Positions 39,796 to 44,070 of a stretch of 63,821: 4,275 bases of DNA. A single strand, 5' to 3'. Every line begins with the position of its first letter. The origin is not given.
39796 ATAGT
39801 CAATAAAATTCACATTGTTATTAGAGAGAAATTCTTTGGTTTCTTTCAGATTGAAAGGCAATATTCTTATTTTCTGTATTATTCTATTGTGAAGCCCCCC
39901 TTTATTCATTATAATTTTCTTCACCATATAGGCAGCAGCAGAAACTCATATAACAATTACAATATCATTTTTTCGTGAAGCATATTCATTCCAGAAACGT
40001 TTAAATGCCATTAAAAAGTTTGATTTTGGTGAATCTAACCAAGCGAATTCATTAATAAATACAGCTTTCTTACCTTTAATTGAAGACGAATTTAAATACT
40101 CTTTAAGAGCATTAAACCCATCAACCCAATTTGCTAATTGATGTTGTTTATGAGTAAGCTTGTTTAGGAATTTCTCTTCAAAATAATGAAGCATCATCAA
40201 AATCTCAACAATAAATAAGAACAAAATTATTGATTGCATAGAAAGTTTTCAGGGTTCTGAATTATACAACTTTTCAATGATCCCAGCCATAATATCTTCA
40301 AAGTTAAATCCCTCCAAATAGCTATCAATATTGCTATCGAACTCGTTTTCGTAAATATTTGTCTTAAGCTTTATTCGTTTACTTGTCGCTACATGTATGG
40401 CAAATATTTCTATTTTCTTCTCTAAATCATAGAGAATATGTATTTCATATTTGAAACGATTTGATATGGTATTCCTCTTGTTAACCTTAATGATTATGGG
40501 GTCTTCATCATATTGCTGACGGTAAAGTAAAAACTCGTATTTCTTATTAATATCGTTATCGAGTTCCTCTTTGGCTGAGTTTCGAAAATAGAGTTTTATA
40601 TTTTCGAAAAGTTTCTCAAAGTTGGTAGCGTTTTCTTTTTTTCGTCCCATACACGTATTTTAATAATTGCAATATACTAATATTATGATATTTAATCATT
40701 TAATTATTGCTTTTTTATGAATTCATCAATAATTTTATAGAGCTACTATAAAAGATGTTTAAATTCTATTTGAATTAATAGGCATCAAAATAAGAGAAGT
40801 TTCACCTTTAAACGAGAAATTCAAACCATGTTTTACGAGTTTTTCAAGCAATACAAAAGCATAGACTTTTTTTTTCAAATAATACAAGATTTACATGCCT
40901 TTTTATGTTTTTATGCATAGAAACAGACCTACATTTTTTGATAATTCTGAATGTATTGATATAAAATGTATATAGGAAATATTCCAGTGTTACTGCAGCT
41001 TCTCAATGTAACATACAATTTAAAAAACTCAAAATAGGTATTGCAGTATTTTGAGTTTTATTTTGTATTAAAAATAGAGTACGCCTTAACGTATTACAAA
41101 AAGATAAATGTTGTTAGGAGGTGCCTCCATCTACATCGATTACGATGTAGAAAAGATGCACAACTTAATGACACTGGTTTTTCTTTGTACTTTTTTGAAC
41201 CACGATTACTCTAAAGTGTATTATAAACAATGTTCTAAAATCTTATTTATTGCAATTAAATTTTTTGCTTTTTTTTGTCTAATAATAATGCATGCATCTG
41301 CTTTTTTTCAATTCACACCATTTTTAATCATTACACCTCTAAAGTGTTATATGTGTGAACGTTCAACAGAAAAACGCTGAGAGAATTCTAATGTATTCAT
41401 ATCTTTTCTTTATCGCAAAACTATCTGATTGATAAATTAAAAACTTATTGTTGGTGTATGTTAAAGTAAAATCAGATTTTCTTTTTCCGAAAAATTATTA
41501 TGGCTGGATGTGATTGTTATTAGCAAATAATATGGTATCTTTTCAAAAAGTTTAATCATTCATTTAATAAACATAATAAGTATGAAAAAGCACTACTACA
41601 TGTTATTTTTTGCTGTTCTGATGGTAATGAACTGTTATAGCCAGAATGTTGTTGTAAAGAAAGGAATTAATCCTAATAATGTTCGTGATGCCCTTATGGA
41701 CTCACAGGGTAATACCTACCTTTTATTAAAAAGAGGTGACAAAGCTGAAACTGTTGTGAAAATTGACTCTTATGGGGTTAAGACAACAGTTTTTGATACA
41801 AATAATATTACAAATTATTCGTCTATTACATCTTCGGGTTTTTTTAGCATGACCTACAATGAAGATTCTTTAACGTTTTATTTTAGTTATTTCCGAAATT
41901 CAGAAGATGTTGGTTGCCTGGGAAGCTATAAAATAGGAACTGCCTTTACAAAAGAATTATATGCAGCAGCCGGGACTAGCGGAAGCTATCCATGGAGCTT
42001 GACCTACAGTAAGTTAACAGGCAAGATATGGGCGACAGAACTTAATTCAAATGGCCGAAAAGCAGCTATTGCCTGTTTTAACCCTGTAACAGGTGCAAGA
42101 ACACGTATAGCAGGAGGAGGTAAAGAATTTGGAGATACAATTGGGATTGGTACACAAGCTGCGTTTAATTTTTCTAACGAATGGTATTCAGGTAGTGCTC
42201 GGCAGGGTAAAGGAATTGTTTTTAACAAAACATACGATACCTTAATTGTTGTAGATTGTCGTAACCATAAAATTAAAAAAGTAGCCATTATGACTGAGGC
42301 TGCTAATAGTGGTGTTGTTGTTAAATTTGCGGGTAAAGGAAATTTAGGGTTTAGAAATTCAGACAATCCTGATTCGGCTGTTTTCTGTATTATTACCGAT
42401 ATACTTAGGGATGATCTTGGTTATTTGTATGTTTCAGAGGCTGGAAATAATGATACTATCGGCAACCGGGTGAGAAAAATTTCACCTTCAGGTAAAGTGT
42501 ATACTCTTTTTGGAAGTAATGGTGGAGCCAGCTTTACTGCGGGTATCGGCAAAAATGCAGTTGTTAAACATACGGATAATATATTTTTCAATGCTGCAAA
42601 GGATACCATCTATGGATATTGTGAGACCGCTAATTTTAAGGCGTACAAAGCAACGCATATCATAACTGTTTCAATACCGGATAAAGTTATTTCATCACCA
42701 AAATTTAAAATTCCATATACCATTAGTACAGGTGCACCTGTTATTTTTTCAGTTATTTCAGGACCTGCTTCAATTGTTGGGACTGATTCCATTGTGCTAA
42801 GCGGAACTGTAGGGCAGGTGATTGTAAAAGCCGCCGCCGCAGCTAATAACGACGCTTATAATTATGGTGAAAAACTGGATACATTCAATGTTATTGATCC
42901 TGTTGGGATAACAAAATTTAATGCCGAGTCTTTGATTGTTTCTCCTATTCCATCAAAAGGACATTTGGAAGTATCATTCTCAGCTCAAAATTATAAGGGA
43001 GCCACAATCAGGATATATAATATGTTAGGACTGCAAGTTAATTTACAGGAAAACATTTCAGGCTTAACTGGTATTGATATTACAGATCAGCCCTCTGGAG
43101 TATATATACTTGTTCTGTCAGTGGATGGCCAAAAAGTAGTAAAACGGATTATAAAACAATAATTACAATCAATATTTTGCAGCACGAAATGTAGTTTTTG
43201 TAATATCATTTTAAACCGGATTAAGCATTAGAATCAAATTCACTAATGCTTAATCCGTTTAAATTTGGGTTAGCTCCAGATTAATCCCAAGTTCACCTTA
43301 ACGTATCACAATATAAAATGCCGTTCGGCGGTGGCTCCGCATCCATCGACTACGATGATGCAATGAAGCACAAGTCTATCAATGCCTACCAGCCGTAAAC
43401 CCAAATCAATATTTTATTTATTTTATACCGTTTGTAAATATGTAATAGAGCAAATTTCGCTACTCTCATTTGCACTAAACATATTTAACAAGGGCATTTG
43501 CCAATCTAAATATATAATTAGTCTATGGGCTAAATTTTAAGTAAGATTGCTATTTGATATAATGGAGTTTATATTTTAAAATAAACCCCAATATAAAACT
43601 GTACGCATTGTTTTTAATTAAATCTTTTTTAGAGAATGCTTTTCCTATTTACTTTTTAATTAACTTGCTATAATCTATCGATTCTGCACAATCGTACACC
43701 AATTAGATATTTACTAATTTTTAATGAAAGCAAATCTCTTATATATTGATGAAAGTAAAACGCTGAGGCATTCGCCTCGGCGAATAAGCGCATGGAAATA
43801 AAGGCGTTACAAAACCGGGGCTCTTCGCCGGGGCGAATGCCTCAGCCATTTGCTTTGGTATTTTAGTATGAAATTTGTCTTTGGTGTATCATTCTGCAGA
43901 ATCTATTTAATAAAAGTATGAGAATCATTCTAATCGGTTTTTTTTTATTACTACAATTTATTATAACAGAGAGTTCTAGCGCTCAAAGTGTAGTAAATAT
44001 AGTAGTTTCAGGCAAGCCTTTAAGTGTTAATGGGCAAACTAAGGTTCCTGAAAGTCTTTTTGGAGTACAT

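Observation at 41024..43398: Duplicated ~80-nt element (mini-ORF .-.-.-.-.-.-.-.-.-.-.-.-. plus covarying palindromic hairpin) about 0.5 kb upstream of two consecutive T9SS cargo genes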

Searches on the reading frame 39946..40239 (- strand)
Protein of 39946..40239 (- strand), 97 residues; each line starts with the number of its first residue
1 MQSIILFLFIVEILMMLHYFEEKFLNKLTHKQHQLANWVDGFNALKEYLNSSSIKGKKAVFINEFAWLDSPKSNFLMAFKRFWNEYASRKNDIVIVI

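Call 8: search_protein_families(library=pfam, proteins=[window:39946-40239:-], max_evalue=0.01)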
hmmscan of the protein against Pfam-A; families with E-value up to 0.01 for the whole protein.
window:39946-40239:- (97 aa): 1 family
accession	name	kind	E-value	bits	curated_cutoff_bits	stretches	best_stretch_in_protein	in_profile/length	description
PF16457.11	PH_12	-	0.0073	17.2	27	1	21-46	105-130/131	Pleckstrin homology domain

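Call 11: search_protein_families(library=ncbifam, proteins=[window:39946-40239:-], max_evalue=1)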
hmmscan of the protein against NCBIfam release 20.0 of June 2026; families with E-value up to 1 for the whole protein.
window:39946-40239:- (97 aa): 0 families

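Call 90: search_protein_families(library=ncbifam, proteins=[window:39946-40239:-], max_evalue=0.01)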
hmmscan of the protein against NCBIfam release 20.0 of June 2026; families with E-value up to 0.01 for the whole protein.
window:39946-40239:- (97 aa): 0 families

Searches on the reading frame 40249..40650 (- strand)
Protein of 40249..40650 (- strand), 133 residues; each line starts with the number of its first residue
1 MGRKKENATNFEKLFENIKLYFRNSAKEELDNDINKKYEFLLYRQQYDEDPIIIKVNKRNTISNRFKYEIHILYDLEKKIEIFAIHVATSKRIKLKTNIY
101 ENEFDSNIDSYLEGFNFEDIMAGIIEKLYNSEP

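Call 8: search_protein_families(library=pfam, proteins=[window:40249-40650:-], max_evalue=0.01)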
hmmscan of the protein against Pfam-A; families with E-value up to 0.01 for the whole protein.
window:40249-40650:- (133 aa): 0 families

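Call 11: search_protein_families(library=ncbifam, proteins=[window:40249-40650:-], max_evalue=1)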
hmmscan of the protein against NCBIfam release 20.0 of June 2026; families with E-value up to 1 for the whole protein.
window:40249-40650:- (133 aa): 1 family
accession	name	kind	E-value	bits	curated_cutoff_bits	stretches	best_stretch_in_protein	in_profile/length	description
NF006486.0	PRK08903.1-6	equivalog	0.04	13.5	307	1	36-102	113-177/222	DnaA regulatory inactivator Hda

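Call 90: search_protein_families(library=ncbifam, proteins=[window:40249-40650:-], max_evalue=0.01)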
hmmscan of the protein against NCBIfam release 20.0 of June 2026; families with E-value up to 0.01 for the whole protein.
window:40249-40650:- (133 aa): 0 families

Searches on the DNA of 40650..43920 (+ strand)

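Call 9: search_rna_families(source=window, start=40650, end=43920, threshold=evalue, max_evalue=10)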
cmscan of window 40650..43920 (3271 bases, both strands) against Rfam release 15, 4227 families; matches with E-value up to 10: 7.
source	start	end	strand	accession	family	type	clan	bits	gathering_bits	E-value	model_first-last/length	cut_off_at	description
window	43762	43847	+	RF03990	mir-4888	Gene; miRNA;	-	25.1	90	0.2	1-73/73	no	mir-4888 microRNA precursor family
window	43729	43872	+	RF03826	MIR825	Gene; miRNA;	-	21.9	160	1.1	1-146/146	no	MIR825 microRNA precursor family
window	43210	43263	+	RF03885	mir-4178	Gene; miRNA;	-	19.4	90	2.5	1-60/60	no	mir-4178 microRNA precursor family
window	41971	42159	+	RF00424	SCARNA16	Gene; snRNA; snoRNA; scaRNA;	-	19.1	65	0.42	1-187/187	no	Small Cajal body specific RNA 16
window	43211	43267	-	RF03321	mir-1006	Gene; miRNA;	-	19.1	64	4.6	1-78/78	no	mir-1006 microRNA precursor family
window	41853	41916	+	RF00189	SNORD95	Gene; snRNA; snoRNA; CD-box;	-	16.8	55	3.9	1-68/68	no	Small nucleolar RNA SNORD95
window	43735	43847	-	RF01773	rpsL_pseudo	Cis-reg; leader;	-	15.3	70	7.4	1-128/128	no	Pseudomonas rpsL leader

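Call 39: search_dna_similar(query=window:43264-43400:+, collection=plasmids, mode=distant, max_evalue=10, max_rows=10)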
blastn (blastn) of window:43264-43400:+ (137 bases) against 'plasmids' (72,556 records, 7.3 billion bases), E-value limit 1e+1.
Records with a match: 4; places in all: 4; records where one place covers at least 80% of the query: 0.
Best place of each record, by identity: 80-90% 4.
By first word of the organism name: Rhizobium 2; Cetobacterium 1; Prevotella 1.
By predicted mobility (MOB-suite, as given by PLSDB): non-mobilizable 4.
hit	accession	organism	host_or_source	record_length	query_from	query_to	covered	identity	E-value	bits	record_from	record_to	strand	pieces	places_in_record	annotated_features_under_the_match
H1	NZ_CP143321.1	Cetobacterium somerae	intestine of Yellow Catfish,pure culture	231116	14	51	28%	81.6%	4e+0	38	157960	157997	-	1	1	hypothetical protein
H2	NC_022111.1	Prevotella sp. oral taxon 299 str. F0039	Homo sapiens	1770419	69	101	24%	84.8%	4e+0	38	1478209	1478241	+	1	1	none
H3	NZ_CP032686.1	Rhizobium sp. CCGE531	Phaseolus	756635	61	91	23%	87.1%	1e+0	39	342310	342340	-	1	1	non-ribosomal peptide synthetase/type I polyketide synthase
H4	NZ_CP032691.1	Rhizobium sp. CCGE532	Phaseolus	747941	61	91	23%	87.1%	1e+0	39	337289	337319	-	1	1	non-ribosomal peptide synthetase/type I polyketide synthase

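Call 40: search_dna_similar(query=window:43264-43400:+, collection=phages, mode=distant, max_evalue=10, max_rows=10)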
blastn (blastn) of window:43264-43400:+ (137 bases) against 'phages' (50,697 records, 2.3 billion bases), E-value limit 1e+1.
Records with a match: 7; places in all: 7; records where one place covers at least 80% of the query: 0.
Best place of each record, by identity: 95-99% 2; 90-95% 2; 60-80% 3.
By first word of the organism name: Achromobacter 3; Bacteroides 2; Gordonia 2.
By host as written in the record: Achromobacter xylosoxidans DSM 11852 3; Bacteroides salyersiae BG8 2; Gordonia terrae CAG3 2.
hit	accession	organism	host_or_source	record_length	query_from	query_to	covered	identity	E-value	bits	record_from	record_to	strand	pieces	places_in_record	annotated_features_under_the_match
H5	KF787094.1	Achromobacter phage JWDelta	Achromobacter xylosoxidans DSM 11852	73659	69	128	44%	76.7%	1e-1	42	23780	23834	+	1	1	hypothetical protein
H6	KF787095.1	Achromobacter phage JWAlpha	Achromobacter xylosoxidans DSM 11852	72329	69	128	44%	76.7%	1e-1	42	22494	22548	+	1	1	hypothetical protein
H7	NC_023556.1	Achromobacter phage JWAlpha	Achromobacter xylosoxidans DSM 11852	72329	69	128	44%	76.7%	1e-1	42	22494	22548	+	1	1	RIIA lysis inhibitor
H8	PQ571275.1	Bacteroides phage BS-TP2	Bacteroides salyersiae BG8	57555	98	121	18%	91.7%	5e+0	36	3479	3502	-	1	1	holin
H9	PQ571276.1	Bacteroides phage BS-TP3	Bacteroides salyersiae BG8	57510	98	121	18%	91.7%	5e+0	36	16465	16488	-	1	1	holin family protein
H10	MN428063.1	Gordonia phage NadineRae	Gordonia terrae CAG3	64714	64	85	16%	95.5%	5e+0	37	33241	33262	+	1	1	45: hypothetical protein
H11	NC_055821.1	Gordonia phage NadineRae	Gordonia terrae CAG3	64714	64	85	16%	95.5%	5e+0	37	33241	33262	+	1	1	45: hypothetical protein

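Call 68: build_rna_model(alignment_id=A2, structure=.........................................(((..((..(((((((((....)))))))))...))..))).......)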
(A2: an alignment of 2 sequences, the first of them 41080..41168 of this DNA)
Model R1 built from alignment A2 (2 sequences, 89 columns); structure: as given.
model positions 89; base pairs 14; branch points 0; effective number of sequences 1.36; information 0.639 bits per position. Calibrated on 0.2 Mb of random sequence (short: E-values are rough).
structure used (alignment columns):
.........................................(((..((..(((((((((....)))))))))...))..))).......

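Call 69: search_with_rna_model(model_id=R1, source=window, filters=off, max_evalue=10)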
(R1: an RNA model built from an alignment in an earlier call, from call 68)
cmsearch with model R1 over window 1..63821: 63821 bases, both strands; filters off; matches with E-value up to 10: 21.
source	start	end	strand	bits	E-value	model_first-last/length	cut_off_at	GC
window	41080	41168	+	113.5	2.5e-22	1-89/89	no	0.36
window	43292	43378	+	101.6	8.9e-20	1-89/89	no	0.46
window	41114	41199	-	22.4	0.0095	1-89/89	no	0.36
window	29557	29641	-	18.6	0.061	1-89/89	no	0.32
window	25439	25486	+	13.9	0.61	1-89/89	no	0.25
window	27716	27808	-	13.1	0.93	1-89/89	no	0.26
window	15073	15125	+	12.9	1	1-89/89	no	0.26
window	10543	10600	-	11.4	2.2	1-89/89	no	0.41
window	6550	6639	+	10.9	2.7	1-89/89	no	0.28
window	1096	1169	-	10.6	3.2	1-89/89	no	0.31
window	5774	5861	+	10.4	3.5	1-89/89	no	0.32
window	40942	41023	+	10.2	4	1-89/89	no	0.26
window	57973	58002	+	10.1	4.2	1-89/89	no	0.17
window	27943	27977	-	9.5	5.5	1-89/89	no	0.2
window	17356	17406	-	9.3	6.1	1-89/89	no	0.27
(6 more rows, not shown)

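Call 89: search_with_rna_model(model_id=R1, sources=[L030, L031, L034, L035, L036, L033], filters=off, max_evalue=10)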
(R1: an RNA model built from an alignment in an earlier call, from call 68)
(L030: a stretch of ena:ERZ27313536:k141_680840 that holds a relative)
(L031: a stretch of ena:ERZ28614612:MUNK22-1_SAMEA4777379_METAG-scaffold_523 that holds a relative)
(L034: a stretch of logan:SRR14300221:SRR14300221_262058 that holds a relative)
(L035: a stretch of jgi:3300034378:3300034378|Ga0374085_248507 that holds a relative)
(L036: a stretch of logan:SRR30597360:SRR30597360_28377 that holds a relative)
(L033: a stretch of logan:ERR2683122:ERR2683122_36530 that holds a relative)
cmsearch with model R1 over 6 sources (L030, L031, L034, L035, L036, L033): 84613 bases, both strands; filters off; matches with E-value up to 10: 7.
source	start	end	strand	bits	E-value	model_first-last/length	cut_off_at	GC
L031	7908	7980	+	10.4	4.6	1-89/89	no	0.38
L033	7908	7980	+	10.4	4.6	1-89/89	no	0.38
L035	1787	1878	+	10.3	5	1-89/89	no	0.32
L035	89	159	+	9.9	6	1-89/89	no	0.28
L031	17745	17831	-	9.7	6.7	1-89/89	no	0.39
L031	19751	19822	+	9.7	6.8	1-89/89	no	0.39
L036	4265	4361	-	9.5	7.4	1-89/89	no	0.31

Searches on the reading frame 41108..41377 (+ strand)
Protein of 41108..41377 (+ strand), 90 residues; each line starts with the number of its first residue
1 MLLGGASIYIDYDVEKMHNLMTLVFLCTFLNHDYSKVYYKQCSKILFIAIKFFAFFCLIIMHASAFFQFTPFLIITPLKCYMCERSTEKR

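Call 11: search_protein_families(library=ncbifam, proteins=[window:41108-41377:+], max_evalue=1)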
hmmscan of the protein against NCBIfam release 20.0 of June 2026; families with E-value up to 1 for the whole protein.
seq(90 aa): 0 families

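Call 38: search_protein_families(library=pfam, proteins=[window:41108-41377:+], max_evalue=10)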
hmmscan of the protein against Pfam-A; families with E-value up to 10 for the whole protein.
seq(90 aa): 0 families

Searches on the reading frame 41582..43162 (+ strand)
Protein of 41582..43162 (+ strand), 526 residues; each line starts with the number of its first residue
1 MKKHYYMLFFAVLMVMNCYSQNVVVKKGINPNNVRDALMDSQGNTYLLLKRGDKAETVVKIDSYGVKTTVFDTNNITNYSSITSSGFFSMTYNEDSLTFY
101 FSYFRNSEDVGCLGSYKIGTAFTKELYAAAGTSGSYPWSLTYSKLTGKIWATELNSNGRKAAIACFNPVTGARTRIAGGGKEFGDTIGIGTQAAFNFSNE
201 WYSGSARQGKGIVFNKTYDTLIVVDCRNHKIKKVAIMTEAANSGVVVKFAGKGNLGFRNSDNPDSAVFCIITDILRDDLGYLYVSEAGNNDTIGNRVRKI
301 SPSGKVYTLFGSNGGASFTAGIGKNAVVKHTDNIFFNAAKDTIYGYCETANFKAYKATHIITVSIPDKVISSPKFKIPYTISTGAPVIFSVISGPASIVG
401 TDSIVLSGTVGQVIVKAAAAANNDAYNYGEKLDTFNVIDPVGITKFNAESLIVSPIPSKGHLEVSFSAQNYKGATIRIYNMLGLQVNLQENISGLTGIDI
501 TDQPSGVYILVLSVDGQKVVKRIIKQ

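Call 8: search_protein_families(library=pfam, proteins=[window:41582-43162:+], max_evalue=0.01)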
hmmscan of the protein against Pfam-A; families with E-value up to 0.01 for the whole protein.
window:41582-43162:+ (526 aa): 1 family
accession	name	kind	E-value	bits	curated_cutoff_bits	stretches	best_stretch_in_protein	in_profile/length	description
PF18962.6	Por_Secre_tail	-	1.2e-09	38.8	27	1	454-524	2-74/75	Secretion system C-terminal sorting domain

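Call 11: search_protein_families(library=ncbifam, proteins=[window:41582-43162:+], max_evalue=1)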
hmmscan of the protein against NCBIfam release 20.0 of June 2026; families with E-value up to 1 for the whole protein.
window:41582-43162:+ (526 aa): 2 families
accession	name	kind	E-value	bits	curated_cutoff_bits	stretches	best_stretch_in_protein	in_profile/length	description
TIGR04183.1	Por_Secre_tail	domain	1.4e-10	41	23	1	454-526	2-72/72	T9SS type A sorting domain-containing protein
NF038113.1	T9SSA_dep_M36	equivalog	2.9e-06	25.7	885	1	440-525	782-868/869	T9SS-dependent M36 family metallopeptidase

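Call 18: find_encoding_contigs(protein=window:41582-43162:+, flank=10000, max_places=10)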
Protein window:41582-43162:+ (526 aa): 1 contig read that carries it; 1 place shown.
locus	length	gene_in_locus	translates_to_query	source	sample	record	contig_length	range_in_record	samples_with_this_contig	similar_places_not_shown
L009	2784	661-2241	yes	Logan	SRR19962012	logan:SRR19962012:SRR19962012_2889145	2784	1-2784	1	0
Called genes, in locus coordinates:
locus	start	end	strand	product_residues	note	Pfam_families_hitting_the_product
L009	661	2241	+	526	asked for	PF18962:Por_Secre_tail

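Call 37: find_homologous_proteins(query=window:41582-43162:+, max_evalue=0.00001)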
Query window:41582-43162:+ (526 aa): 2 proteins with E <= 0.00001 among 8000 candidates.
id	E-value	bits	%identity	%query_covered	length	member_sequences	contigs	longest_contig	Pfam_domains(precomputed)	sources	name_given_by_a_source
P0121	0.0e+0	1168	100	100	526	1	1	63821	PF18962.8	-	-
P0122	1.3e-11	62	31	25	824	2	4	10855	PF05787.20,PF07679.23,PF13895.13,PF13927.13,PF13449.13,PF20067.6,PF24684.2,PF01436.28,PF25021.2,PF06739.18,PF08450.19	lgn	-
